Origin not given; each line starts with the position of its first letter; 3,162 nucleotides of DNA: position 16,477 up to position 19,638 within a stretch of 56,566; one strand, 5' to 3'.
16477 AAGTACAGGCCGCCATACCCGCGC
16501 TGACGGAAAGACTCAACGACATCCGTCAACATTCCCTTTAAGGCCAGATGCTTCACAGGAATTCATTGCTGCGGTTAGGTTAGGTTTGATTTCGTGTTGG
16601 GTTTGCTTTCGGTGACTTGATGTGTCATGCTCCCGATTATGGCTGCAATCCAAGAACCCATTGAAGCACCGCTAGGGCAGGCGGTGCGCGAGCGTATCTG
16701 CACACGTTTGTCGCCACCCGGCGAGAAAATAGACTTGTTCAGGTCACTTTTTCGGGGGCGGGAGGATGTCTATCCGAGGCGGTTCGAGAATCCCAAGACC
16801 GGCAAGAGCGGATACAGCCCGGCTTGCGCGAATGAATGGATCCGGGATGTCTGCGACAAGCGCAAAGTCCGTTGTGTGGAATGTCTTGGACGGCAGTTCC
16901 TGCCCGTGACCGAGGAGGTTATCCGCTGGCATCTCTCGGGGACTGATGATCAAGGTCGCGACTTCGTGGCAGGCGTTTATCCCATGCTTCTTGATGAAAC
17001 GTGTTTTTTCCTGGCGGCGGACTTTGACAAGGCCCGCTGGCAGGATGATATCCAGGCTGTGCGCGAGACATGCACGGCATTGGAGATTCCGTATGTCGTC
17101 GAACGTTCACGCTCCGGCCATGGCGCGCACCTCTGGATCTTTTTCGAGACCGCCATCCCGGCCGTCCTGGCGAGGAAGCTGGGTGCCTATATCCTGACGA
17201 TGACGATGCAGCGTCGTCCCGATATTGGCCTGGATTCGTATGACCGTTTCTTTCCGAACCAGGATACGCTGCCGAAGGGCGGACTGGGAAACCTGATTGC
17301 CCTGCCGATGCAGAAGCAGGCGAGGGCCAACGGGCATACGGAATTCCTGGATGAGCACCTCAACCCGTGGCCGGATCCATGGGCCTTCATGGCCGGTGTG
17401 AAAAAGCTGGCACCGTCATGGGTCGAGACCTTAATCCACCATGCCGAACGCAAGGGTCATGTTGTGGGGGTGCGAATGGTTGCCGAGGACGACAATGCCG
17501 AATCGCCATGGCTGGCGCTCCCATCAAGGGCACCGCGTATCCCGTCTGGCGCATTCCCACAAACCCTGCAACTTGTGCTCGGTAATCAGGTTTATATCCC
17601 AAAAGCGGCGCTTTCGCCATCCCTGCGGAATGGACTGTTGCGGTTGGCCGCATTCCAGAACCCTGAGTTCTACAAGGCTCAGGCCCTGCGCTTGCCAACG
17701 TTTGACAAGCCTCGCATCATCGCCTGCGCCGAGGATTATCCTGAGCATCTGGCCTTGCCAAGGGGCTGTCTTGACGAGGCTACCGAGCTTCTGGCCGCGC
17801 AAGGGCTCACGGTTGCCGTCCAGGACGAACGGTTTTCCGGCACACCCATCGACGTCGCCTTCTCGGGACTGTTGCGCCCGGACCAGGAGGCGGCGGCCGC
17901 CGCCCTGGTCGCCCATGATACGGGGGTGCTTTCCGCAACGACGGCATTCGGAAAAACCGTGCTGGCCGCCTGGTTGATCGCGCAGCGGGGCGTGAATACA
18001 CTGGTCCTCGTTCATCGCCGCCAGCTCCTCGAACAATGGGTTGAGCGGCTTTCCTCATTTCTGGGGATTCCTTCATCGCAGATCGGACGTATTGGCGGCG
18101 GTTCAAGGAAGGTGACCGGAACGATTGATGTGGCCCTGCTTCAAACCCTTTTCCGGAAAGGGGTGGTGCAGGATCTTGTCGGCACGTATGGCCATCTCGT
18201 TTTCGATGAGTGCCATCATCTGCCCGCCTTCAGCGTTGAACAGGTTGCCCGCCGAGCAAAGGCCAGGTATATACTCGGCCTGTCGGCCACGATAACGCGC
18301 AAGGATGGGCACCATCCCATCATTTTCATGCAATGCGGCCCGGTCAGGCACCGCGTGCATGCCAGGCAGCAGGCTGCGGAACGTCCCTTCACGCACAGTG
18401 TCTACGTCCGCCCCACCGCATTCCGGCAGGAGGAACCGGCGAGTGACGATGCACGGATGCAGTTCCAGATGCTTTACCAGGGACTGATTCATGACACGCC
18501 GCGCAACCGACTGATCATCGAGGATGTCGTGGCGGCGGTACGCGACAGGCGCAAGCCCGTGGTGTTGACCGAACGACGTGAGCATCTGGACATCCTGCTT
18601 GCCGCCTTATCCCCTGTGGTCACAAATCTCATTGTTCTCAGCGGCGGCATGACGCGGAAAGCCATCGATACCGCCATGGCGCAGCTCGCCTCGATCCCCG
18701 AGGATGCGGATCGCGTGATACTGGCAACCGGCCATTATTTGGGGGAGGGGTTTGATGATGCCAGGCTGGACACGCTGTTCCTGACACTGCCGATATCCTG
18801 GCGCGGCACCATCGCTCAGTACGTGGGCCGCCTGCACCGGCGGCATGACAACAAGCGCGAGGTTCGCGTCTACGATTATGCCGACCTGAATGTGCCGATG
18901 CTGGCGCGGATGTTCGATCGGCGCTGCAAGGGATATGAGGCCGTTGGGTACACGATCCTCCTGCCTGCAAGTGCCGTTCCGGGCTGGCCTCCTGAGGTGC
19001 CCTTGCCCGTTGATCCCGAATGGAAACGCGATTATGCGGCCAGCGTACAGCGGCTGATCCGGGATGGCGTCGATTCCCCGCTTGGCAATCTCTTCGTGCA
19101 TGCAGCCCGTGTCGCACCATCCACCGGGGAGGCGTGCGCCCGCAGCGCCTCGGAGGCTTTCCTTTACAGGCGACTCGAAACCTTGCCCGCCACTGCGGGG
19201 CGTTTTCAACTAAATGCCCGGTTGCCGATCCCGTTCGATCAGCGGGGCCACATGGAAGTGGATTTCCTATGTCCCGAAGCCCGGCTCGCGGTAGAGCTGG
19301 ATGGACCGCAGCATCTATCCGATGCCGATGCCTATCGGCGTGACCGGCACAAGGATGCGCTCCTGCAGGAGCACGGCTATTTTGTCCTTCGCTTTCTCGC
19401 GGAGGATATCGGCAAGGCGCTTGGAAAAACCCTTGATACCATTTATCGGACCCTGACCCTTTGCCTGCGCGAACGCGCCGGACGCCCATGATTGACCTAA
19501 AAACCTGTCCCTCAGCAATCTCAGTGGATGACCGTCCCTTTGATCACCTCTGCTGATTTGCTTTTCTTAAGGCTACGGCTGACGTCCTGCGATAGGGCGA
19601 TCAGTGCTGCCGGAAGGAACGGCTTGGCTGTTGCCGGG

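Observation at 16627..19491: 954-aa single polypeptide fusing a PrimPol/AEP primase domain, an SF2 DECH helicase and a DUF559/Vsr-like nuclease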

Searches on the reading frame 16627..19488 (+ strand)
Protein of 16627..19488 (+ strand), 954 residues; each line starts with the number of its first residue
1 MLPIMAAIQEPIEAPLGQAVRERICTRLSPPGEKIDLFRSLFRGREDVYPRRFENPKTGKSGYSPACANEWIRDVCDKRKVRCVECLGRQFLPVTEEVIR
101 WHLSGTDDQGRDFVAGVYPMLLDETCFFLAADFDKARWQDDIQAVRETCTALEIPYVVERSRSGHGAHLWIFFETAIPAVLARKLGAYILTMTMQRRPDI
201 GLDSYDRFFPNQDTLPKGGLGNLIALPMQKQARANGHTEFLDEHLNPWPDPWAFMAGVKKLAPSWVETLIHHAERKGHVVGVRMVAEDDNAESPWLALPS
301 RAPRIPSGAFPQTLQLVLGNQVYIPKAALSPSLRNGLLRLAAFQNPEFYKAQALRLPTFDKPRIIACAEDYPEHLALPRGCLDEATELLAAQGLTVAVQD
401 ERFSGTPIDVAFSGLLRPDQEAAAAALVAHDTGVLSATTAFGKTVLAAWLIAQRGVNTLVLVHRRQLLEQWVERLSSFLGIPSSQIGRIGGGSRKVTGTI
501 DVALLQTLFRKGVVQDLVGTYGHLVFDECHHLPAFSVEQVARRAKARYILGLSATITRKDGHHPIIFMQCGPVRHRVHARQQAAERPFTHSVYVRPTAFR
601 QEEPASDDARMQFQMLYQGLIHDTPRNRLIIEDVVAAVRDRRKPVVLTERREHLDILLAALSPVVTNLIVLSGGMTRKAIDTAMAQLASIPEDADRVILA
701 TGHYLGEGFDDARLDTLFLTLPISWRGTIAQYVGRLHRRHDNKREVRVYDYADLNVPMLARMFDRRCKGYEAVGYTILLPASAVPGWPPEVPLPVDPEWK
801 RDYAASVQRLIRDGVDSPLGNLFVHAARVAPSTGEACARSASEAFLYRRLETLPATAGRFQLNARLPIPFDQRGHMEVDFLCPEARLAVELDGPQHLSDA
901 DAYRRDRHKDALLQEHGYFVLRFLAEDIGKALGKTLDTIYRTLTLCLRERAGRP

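Call 4: search_protein_families(library=pfam, proteins=[window:16627-19488:+], max_evalue=1)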
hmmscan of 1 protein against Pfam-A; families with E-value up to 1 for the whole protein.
window:16627-19488:+ (954 aa): 5 families
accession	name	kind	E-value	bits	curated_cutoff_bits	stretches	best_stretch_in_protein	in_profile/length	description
PF22548.2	AEP-TOTE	-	2.6e-93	312.3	27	1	33-267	1-228/230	TOTE conflict system, Archaeo-Eukaryotic Primase domain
PF04851.21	ResIII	-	2.5e-19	70.2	22.5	1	416-558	4-164/164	Type III restriction enzyme, res subunit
PF04480.18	DUF559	-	7.5e-13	48.7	20.6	1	875-943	43-108/109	Protein of unknown function (DUF559)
PF00270.35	DEAD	-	1.4e-09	38.3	26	1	417-558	1-162/167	DEAD/DEAH box helicase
PF18741.7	MTES_1575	-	6e-05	23.5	38.2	1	884-928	37-81/96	REase_MTES_1575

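Call 5: search_protein_families(library=ncbifam, proteins=[window:16627-19488:+], max_evalue=1)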
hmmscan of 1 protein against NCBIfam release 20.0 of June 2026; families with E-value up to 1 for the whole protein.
window:16627-19488:+ (954 aa): 11 families
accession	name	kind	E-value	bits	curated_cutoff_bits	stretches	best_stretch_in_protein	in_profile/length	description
NF040561.1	PrimPol_Msp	equivalog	1.8e-16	59.8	200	2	143-279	220-351/515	CRISPR-associated primase-polymerase type A1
NF045503.1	repair_heli_XPB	equivalog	8e-16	57.7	610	1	416-580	184-359/548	DNA repair helicase XPB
NF053632.1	heli_RadD_YejH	equivalog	3.3e-06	25.7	720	1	417-753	4-356/573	DNA repair helicase RadD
NF007294.0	PRK09767.1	equivalog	2.7e-05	24.2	218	1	874-942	44-109/117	DUF559 domain-containing protein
NF010337.0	PRK13766.1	equivalog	0.004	15.3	610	1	425-554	26-171/781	Hef nuclease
TIGR04095.1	dnd_restrict_1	equivalog_domain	0.0069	15.4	600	1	419-558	12-170/451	DNA phosphorothioation system restriction enzyme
TIGR00631.1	uvrb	equivalog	0.048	11.9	750.1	1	431-479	30-78/658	excinuclease ABC subunit UvrB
TIGR00603.1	rad25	subfamily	0.051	11.8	328.7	1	520-562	377-419/734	DNA repair helicase rad25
NF008729.0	PRK11747.1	equivalog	0.08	11.3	598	0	524-546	250-272/703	ATP-dependent DNA helicase DinG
NF003673.1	PRK05298.1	equivalog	0.084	11.2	743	1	431-479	30-78/653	excinuclease ABC subunit UvrB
NF042913.1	CyRepA1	equivalog_domain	0.13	11.1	200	1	442-475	14-48/595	plasmid replication protein, CyRepA1 family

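Call 6: search_protein_families(library=padloc, proteins=[window:16627-19488:+], max_evalue=1)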
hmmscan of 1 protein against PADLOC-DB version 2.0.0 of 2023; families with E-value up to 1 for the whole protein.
window:16627-19488:+ (954 aa): 12 families
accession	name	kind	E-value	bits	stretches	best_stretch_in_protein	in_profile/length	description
PDLC01465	PrimPol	-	8e-88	292.6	1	26-342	15-274/276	"CAS-I,CAS-II,CAS-III,CAS-IV,CAS-V,CAS-VI; associated"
PDLC01101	PrimPol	-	2.2e-16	57.6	2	143-261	219-329/490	adaptation polymerase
PDLC02707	PbeA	-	5.1e-09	33.3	1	416-559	253-416/672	PbeA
PDLC03658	mREase_IV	-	4.9e-08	29.2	1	429-561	241-376/953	Type IV methyl-directed restriction enzyme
PDLC03746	RT_UG10_large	-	3.4e-06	23.1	1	142-243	91-184/1688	DRT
PDLC02704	PbeA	-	5.5e-06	23.1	1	416-559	255-421/682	PbeA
PDLC02868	DpdF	-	8.8e-05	18.4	1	877-929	83-134/1078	DpdF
PDLC03659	mREase_IV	-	0.00018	17.5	1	432-562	241-377/945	Type IV methyl-directed restriction enzyme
PDLC02703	PbeA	-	0.0047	13.6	1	420-478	251-314/626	PbeA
PDLC00201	HamB2|HamB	-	0.016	11.6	1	416-462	104-150/721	DEAD-box helicase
PDLC00180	HamB1|HamB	-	0.042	10.4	1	419-462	104-147/709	DEAD-box helicase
PDLC02706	PbeA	-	0.13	8.8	1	523-559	398-434/722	PbeA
